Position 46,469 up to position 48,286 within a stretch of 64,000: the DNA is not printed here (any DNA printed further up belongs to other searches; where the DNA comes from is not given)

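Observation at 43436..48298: Giant Tat-exported DUF4082-repeat protein with its own regulated promoter inside the polysaccharide locus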

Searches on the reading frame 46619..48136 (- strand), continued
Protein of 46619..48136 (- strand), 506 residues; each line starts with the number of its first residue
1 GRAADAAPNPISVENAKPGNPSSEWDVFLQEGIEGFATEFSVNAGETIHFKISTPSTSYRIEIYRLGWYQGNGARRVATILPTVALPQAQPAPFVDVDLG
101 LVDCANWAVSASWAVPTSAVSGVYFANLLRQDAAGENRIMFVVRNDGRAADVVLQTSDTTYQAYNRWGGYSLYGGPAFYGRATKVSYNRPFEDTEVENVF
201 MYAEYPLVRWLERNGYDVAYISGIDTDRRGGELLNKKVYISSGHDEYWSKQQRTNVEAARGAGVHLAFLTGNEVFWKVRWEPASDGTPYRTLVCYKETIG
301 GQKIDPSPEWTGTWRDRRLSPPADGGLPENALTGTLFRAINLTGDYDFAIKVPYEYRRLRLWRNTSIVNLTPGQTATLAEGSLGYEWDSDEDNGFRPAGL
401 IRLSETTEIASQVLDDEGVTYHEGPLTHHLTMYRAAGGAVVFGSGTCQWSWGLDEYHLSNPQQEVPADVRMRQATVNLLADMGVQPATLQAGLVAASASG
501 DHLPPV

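Call 22: find_related_loci(query=A1, collection=genome_contigs, flank=10000)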
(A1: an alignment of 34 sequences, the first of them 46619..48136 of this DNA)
Query A1 (506 aa) in genome_contigs; peptide patterns used: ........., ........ (x = any residue, [..] = any of these).
600 stretches matched a pattern (row limit reached: there are more); 595 encode a relative of the query (tblastn E <= 1e-3); the best 80 are kept; 80 distinct loci.
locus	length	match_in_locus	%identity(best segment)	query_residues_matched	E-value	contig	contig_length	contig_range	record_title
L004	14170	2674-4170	62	7-506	0e+0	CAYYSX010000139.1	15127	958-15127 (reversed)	MAG TPA_asm: uncultured Verrucomicrobiota bacterium isolate SRP344714_co2_9 genome assembly, contig: NODE_10224_length_1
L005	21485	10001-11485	62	9-506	0e+0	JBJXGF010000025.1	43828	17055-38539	MAG: Acidimicrobiales bacterium isolate F1F2.bin.335 k127_5140204, whole genome shotgun sequence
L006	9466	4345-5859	60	7-506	0e+0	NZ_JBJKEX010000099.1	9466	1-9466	Hansschlegelia beijingensis strain Geo2-2 NODE_99_length_9466_cov_47.031160, whole genome shotgun sequence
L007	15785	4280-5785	61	9-506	0e+0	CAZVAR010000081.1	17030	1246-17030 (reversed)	MAG TPA_asm: uncultured Alphaproteobacteria bacterium isolate SRP268622_co1_362 genome assembly, contig: NODE_7419_lengt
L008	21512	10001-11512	60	2-506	0e+0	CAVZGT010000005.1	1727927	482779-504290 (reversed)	MAG: uncultured Acidobacteriota bacterium isolate MFD05567.bin.2.150 genome assembly, contig: contig_1620, whole genome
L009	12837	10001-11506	59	3-505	0e+0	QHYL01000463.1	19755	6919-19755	MAG: Acidobacteria bacterium isolate gp2 AA89 14_0927_05_20cm_scaffold_10903_curated, whole genome shotgun sequence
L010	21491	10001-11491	60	9-505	0e+0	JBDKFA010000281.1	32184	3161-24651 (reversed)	MAG: Pseudomonadota bacterium isolate eastriver_2019_sw_WHONDRS-S19S_0100_B_bin.64 scaffold_1319749, whole genome shotgu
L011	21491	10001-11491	58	9-505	0e+0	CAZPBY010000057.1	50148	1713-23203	MAG TPA_asm: uncultured Solibacteraceae bacterium isolate binchicken_co185_13 genome assembly, contig: NODE_883_length_5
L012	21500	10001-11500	58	9-506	0e+0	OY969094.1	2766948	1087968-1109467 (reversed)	MAG: uncultured Solirubrobacterales bacterium isolate MFD09206.bin.c.2 genome assembly, chromosome: 1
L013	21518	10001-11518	58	9-506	0e+0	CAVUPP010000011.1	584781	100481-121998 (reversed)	MAG: Vicinamibacteria bacterium isolate MFD03975.bin.1.47 genome assembly, contig: contig_24592, whole genome shotgun se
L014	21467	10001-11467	59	9-494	0e+0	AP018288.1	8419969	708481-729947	Nostoc sp. NIES-4103 DNA, nearly complete genome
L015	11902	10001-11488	60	9-505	0e+0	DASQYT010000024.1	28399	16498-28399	MAG TPA_asm: Candidatus Elarobacter sp. isolate SMAG_U11072 k141_2819091, whole genome shotgun sequence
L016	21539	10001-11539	58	8-506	0e+0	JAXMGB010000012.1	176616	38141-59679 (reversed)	MAG: Methylotetracoccus sp. isolate STL-PRO102 C1.276.fa-12, whole genome shotgun sequence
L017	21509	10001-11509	58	6-506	0e+0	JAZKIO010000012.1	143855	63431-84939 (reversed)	MAG: Pseudomonadota bacterium isolate ADI_DC_SW_02_SPN_11032020-bin039 DCSW02SPN_B039_0_000000000012, whole genome shotg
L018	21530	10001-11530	58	4-505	0e+0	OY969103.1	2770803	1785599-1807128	MAG: uncultured Solirubrobacterales bacterium isolate MFD03975.bin.c.2 genome assembly, chromosome: 1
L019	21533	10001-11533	58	4-506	0e+0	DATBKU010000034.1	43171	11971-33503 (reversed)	MAG TPA_asm: Streptosporangiaceae bacterium isolate SMAG_U3954 k141_2342322, whole genome shotgun sequence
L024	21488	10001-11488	57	11-506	0e+0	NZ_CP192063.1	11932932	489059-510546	Actinoallomurus sp. CA-150999 chromosome, complete genome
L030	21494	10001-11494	57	11-506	0e+0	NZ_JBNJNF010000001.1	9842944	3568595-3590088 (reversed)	Microbispora sp. CA-102843 MDNA_WGS_260_1, whole genome shotgun sequence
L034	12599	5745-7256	58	1-505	0e+0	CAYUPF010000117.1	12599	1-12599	MAG TPA_asm: uncultured Rubrivivax sp. isolate SRP344714_co2_327 genome assembly, contig: NODE_13066_length_12599_cov_65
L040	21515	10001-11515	55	4-505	1e-178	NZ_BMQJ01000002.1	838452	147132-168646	Streptosporangium pseudovulgare strain JCM 3115 sequence02, whole genome shotgun sequence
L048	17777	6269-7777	56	4-506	4e-177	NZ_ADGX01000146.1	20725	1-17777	Parafrankia sp. EUN1f ctg00321, whole genome shotgun sequence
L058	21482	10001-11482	56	9-505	2e-173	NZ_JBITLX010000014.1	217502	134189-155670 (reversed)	Actinoplanes sp. NPDC049599 NPDC049599_147_D4.ctg-0014, whole genome shotgun sequence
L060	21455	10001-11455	55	9-493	6e-173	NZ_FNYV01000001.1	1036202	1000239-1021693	Micromonospora phaseoli strain CGMCC 4.7038, whole genome shotgun sequence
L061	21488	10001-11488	56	4-502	3e-172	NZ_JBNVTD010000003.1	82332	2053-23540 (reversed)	Paenarthrobacter nitroguajacolicus strain G2-1 DSM15323_3, whole genome shotgun sequence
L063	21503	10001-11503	55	9-506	6e-172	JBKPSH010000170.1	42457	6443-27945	MAG: Acidobacteriota bacterium isolate GS_EKS_MAG_00027 GS_EKS_000002501513, whole genome shotgun sequence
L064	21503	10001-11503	55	9-506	6e-172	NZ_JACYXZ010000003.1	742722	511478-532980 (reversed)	Nocardioides donggukensis strain MJB4 contig3, whole genome shotgun sequence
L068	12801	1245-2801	52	9-506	5e-171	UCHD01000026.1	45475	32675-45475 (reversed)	Rhizobiales bacterium isolate AFS078309 genome assembly, contig: contig_26, whole genome shotgun sequence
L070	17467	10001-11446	59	9-493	1e-170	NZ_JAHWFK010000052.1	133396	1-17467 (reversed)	Paractinoplanes polyasparticus strain TRM66264-DLM contig52, whole genome shotgun sequence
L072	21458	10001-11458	57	13-501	3e-170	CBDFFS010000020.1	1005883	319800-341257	MAG: Actinoplanes sp. isolate f29e11ee-109f-495e-9674-86847267c4ca genome assembly, contig: contig_18, whole genome shot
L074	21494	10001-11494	54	9-506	9e-170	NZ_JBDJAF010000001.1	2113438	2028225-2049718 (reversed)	Parafrigoribacterium mesophilum strain MSL-08 NODE_1_length_2113438_cov_106.160077, whole genome shotgun sequence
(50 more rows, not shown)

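Call 25: search_protein_families(library=pfam, proteins=[L074:17399-18457:+, L074:18457-19449:+, L058:13622-14731:+, L060:8783-9622:+, L034:10096-10740:-, L019:19934-21532:+, L064:6870-8351:+, L061:14853-15896:-, L070:13067-17236:+, L072:8724-9752:+], max_evalue=0.0001)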
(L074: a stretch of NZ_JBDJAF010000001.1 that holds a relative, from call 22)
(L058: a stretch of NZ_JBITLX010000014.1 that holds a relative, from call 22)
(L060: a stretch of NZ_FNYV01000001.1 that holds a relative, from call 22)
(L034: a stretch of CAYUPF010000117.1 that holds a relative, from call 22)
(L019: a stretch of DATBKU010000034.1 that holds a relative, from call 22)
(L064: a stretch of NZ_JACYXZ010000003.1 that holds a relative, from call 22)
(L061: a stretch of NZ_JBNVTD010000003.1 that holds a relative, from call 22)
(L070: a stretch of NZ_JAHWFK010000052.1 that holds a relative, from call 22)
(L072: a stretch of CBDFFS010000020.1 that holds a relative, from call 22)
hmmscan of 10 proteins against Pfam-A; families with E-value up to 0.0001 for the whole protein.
L074:17399-18457:+ (353 aa): 4 families
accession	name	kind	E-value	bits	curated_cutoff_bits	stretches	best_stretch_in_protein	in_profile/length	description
PF01408.29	GFO_IDH_MocA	-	5e-26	92.2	24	1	5-124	1-120/120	Oxidoreductase family, NAD-binding Rossmann fold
PF22725.1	GFO_IDH_MocA_C3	-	9.9e-09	35.7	27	1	134-243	3-123/124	GFO/IDH/MocA C-terminal domain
PF03447.22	NAD_binding_3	-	1.6e-06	29.2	24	1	13-117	3-110/116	Homoserine dehydrogenase, NAD binding domain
PF02629.25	CoA_binding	-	7.5e-05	23.9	22.3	0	4-95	3-92/97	CoA binding domain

L074:18457-19449:+ (331 aa): 10 families
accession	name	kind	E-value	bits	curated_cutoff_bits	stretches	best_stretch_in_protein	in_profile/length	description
PF01370.27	Epimerase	-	1.2e-49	169.3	20.9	1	9-247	1-240/240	NAD dependent epimerase/dehydratase family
PF16363.11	GDP_Man_Dehyd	-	2.8e-40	139.2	27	1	10-310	1-331/332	GDP-mannose 4,6 dehydratase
PF01073.25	3Beta_HSD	-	1.3e-23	83.9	22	1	10-237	1-231/280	3-beta hydroxysteroid dehydrogenase/isomerase family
PF02719.21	Polysacc_synt_2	-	2.3e-14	53.7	20.2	1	9-268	1-250/293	Polysaccharide biosynthesis protein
PF13460.12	NAD_binding_10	-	1.3e-13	51.6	27.2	1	13-178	1-143/184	NAD(P)H-binding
PF04321.23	RmlD_sub_bind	-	1.8e-09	37.6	27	1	9-268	3-234/287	RmlD substrate binding domain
PF07993.18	NAD_binding_4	-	2.2e-08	34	20.1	1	11-217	1-233/258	Male sterility protein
PF08659.16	KR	-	1.1e-05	25.8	22.6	1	9-131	3-142/180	KR domain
PF00106.31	adh_short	-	1.1e-05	25.5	26.6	1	9-73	3-67/195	short chain dehydrogenase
PF05368.20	NmrA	-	3.3e-05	24.1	27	1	8-98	4-79/298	NmrA-like family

L058:13622-14731:+ (370 aa): 3 families
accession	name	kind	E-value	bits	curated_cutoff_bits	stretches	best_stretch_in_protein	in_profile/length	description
PF00535.33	Glycos_transf_2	-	1.1e-31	110.5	23.3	1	17-136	1-120/168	Glycosyl transferase family 2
PF13641.12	Glyco_tranf_2_3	-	4.3e-14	53.5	27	1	14-205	1-195/230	Glycosyltransferase like family 2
PF10111.15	Glyco_tranf_2_2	-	4.1e-05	23.7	27.3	0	43-120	29-107/276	Glycosyltransferase like family 2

L060:8783-9622:+ (280 aa): 2 families
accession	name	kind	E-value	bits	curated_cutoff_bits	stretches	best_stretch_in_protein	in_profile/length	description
PF00535.33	Glycos_transf_2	-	5.6e-15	56.1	23.3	1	3-125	1-127/168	Glycosyl transferase family 2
PF13641.12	Glyco_tranf_2_3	-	3.2e-08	34.3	27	1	3-129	4-137/230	Glycosyltransferase like family 2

L034:10096-10740:- (215 aa): 3 families
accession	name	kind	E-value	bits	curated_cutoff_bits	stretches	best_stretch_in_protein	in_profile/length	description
PF00132.30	Hexapep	-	5.3e-20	70.7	27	2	127-162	1-36/36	Bacterial transferase hexapeptide (six repeats)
PF14602.12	Hexapep_2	-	9.4e-07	28.9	27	1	147-178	3-32/34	Hexapeptide repeat of succinyl-transferase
PF25084.1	LbH_EIF2B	-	1.1e-05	25.8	54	1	101-191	13-100/105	EIF2B subunit epsilon LbH domain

L019:19934-21532:+ (533 aa): 2 families
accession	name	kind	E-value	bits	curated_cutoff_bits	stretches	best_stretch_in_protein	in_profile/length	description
PF13440.11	Polysacc_synt_3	-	3.5e-62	210.7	23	1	149-440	1-292/293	Polysaccharide biosynthesis protein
PF01943.22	Polysacc_synt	-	1.8e-22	80.5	28.2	1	146-385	22-268/274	Polysaccharide biosynthesis protein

L064:6870-8351:+ (494 aa): 1 family
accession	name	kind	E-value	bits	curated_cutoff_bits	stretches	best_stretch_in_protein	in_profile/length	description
PF02397.22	Bac_transf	-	3.4e-59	199.8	27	1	301-488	1-178/179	Bacterial sugar transferase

L061:14853-15896:- (348 aa): 0 families

L070:13067-17236:+ (1390 aa): 3 families
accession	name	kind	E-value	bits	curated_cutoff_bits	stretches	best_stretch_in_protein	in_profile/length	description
PF13313.11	DUF4082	-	8.5e-106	350.4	28.4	2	39-185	2-143/143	Domain of unknown function (DUF4082)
PF13205.12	Big_5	-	1.4e-35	122.6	23.6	2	195-290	1-105/105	Bacterial Ig-like domain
PF16656.11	Pur_ac_phosph_N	-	1e-08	36.1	30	1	1174-1233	12-82/93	Purple acid Phosphatase, N-terminal domain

L072:8724-9752:+ (343 aa): 3 families
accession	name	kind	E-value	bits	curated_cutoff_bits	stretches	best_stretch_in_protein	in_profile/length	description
PF00535.33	Glycos_transf_2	-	2.2e-19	70.4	23.3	1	10-195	1-166/168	Glycosyl transferase family 2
PF13641.12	Glyco_tranf_2_3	-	2.8e-17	64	27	1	7-236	1-214/230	Glycosyltransferase like family 2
PF10111.15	Glyco_tranf_2_2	-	6.2e-05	23.1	27.3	0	182-218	164-201/276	Glycosyltransferase like family 2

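Call 27: search_solved_structures(query=A1, max_evalue=1, show_alignments=3)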
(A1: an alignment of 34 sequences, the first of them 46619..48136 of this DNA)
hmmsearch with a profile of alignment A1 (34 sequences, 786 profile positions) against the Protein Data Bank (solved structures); distinct sequences matched with E-value up to 1: 26.
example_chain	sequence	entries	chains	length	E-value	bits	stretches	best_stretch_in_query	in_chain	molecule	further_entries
8i5a_A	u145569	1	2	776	7.9e-11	44.3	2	235-317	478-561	N-acetyl-(R)-beta-phenylalanine acylase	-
8huy_A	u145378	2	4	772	6.9e-10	41.2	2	235-317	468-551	Chains: A,B | N-acetyl-(R)-beta-phenylalanine acylase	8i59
6lvb_A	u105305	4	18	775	3.1e-06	29.1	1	197-309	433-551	N,N-dimethylformamidase large subunit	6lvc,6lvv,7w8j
9kvu_A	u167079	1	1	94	2.3e-05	26.3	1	532-625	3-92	bacterial immunoglobulin domain B1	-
6lve_A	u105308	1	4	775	5.2e-05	25.1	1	197-309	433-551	N,N-dimethylformamidase large subunit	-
6lvd_A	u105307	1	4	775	9.3e-05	24.3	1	205-309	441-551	N,N-dimethylformamidase large subunit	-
3pdd_A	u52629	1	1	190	0.00016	23.5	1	532-626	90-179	Glycoside hydrolase, family 9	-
5wa0_A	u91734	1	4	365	0.0017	20.1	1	535-619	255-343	Putative sulfite oxidase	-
5k3x_A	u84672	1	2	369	0.0017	20.1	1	535-619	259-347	Putative sulfite oxidase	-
4pw3_A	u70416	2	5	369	0.0017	20.1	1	535-619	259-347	Putative sulfite oxidase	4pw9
2a9d_A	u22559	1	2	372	0.0048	18.6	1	530-584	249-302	Sulfite Oxidase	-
2a9b_A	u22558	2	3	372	0.0048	18.6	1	530-584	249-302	Sulfite Oxidase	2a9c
2a99_A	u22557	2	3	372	0.0048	18.6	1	530-584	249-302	Sulfite Oxidase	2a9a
3r19_A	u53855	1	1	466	0.0066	18.2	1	530-584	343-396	Sulfite oxidase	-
3r18_A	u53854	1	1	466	0.0067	18.1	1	530-584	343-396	Sulfite oxidase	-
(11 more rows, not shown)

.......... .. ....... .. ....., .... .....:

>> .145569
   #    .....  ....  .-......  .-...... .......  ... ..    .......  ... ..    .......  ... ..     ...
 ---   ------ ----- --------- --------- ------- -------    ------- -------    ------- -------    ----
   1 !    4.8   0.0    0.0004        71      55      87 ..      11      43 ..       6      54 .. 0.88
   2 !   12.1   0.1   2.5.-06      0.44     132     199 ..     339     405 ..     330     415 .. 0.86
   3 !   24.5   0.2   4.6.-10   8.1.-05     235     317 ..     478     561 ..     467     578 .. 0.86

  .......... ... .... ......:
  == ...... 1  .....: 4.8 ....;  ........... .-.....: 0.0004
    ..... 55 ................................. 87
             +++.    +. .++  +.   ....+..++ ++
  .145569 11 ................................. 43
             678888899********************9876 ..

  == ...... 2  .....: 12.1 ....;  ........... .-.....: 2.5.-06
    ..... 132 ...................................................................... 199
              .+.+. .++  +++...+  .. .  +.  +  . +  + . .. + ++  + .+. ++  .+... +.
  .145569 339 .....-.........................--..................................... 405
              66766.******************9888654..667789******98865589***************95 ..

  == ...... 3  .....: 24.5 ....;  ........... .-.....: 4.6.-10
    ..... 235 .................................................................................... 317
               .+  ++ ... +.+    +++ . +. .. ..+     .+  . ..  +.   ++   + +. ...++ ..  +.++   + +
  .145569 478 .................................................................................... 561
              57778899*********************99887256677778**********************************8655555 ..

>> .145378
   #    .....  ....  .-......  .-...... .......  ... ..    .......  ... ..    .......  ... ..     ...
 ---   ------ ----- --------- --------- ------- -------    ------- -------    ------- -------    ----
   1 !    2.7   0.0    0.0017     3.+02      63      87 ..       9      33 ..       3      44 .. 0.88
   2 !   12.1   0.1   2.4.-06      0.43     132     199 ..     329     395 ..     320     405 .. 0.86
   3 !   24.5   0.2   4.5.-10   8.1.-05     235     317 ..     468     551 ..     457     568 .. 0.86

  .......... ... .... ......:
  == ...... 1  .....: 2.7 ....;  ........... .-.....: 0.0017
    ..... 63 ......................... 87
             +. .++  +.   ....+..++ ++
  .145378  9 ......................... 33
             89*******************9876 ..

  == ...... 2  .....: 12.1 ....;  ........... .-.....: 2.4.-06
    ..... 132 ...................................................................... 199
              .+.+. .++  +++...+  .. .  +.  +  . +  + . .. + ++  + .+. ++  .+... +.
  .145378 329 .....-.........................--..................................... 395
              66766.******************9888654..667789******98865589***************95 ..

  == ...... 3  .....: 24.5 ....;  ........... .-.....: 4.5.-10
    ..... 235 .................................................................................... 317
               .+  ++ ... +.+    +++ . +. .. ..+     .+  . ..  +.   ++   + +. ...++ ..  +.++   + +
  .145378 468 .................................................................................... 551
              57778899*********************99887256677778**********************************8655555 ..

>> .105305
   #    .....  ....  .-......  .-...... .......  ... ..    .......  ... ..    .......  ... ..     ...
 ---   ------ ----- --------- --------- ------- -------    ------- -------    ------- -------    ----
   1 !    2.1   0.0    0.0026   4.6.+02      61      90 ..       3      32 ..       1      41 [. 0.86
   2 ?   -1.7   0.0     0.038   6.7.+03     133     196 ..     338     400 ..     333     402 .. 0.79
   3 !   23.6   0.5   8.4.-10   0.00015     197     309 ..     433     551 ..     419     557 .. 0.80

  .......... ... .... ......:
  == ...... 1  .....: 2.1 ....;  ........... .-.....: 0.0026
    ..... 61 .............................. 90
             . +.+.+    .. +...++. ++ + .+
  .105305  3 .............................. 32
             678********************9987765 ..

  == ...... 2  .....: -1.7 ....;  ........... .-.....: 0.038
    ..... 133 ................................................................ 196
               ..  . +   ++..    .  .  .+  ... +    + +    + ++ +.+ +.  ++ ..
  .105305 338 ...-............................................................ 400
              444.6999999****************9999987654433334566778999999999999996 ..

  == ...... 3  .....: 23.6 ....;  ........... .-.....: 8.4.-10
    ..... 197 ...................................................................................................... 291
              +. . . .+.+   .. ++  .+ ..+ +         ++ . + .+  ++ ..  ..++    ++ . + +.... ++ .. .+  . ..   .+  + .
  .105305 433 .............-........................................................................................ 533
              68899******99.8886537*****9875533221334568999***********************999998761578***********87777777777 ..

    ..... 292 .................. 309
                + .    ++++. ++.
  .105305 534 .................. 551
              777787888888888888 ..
